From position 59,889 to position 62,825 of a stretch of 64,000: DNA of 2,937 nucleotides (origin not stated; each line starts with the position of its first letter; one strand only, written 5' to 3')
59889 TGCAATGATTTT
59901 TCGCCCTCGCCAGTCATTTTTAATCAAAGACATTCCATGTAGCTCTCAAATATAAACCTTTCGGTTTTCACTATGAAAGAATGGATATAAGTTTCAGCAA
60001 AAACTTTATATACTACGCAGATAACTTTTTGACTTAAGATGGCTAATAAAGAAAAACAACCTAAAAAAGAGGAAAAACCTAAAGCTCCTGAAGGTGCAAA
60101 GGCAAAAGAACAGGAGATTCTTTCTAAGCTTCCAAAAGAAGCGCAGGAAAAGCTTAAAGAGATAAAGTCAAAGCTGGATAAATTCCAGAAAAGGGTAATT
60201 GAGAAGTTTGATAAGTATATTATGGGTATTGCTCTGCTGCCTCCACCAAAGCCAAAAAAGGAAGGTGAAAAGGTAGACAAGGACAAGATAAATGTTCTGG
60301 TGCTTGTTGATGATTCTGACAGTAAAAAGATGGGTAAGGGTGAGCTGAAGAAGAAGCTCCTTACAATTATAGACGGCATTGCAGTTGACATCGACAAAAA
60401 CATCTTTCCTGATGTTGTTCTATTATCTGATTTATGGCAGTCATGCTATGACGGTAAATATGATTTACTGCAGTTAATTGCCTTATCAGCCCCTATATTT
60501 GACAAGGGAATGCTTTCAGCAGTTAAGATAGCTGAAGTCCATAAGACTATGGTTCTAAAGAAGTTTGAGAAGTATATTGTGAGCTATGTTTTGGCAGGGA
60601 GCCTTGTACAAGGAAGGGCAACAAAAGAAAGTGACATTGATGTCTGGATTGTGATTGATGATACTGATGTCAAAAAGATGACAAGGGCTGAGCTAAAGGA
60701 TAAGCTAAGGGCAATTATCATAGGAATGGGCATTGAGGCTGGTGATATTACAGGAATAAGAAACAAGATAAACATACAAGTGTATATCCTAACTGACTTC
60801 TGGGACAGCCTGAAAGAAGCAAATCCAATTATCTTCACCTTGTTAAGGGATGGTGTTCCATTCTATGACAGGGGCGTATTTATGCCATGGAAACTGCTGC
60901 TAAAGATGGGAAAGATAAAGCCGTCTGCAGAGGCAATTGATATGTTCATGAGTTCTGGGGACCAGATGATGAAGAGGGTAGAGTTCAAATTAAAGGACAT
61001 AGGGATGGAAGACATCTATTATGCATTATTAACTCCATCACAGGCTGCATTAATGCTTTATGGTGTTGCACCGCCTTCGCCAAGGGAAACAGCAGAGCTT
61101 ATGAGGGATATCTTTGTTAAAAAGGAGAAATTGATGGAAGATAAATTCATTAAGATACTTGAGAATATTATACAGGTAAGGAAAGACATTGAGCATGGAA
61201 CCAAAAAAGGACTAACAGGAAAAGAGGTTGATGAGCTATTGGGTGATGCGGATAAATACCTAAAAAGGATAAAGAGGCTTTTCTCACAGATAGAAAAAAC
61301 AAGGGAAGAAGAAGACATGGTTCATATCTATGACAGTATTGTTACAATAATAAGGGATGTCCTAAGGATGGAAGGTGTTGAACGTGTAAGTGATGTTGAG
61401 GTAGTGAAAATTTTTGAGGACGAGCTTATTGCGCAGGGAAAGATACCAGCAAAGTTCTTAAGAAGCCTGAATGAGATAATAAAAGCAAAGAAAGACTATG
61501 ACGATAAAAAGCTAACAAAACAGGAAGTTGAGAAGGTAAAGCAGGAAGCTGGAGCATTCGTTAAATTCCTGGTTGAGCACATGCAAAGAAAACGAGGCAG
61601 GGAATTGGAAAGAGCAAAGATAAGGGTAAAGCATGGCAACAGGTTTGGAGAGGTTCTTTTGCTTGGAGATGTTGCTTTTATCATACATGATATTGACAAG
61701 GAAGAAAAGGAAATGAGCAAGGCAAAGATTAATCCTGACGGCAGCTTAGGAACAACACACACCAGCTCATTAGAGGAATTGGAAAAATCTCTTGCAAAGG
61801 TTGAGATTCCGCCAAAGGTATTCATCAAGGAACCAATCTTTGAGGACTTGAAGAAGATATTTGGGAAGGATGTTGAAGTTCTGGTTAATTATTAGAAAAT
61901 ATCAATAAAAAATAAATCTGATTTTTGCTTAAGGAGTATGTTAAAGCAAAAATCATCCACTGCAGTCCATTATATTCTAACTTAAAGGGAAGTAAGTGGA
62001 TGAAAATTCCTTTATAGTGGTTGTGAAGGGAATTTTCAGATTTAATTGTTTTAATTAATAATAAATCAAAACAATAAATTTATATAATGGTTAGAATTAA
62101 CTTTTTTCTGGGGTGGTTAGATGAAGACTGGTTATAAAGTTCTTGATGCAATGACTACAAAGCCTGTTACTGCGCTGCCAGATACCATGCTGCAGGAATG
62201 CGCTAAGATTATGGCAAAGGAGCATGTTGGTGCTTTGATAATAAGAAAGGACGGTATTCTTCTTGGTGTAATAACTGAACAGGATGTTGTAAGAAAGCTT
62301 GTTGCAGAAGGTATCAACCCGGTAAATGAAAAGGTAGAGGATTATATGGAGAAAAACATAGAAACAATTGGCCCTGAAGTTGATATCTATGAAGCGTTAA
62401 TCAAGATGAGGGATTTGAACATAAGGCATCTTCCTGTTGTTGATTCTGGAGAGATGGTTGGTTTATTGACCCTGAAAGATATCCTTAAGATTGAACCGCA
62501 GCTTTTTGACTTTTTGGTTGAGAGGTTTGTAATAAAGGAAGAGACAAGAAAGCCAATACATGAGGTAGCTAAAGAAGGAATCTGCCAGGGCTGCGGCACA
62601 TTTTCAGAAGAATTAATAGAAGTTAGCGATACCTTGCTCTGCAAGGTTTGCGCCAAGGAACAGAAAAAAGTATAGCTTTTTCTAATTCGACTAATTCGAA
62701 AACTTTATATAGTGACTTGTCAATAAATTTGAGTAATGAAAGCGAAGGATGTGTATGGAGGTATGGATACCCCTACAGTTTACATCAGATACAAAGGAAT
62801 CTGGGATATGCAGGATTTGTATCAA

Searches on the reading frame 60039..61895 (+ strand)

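Call 9: search_protein_families(library=pfam, proteins=[window:60039-61895:+], max_evalue=0.01)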
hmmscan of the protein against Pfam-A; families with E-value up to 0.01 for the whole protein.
window:60039-61895:+ (618 aa): 4 families
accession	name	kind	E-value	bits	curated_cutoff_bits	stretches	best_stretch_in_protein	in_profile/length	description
PF18765.7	Polbeta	-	8.9e-06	26.2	26.9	1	177-226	8-58/93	Polymerase beta, Nucleotidyltransferase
PF01909.29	NTP_transf_2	-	2.5e-05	25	21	1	175-221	10-59/93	Nucleotidyltransferase domain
PF12633.13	Adenyl_cycl_N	-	0.0013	19.1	27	1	177-226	89-137/199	Adenylate cyclase NT domain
PF22600.2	MTPAP-like_central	-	0.005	17.4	27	0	171-216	32-75/139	Poly(A) RNA polymerase, mitochondrial-like, central palm domain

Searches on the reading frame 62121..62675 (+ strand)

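Call 9: search_protein_families(library=pfam, proteins=[window:62121-62675:+], max_evalue=0.01)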
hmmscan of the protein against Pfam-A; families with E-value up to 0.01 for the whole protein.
window:62121-62675:+ (184 aa): 1 family
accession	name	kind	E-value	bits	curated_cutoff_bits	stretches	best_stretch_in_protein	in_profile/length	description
PF00571.33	CBS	-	1.7e-27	95.9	24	2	72-124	1-54/57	CBS domain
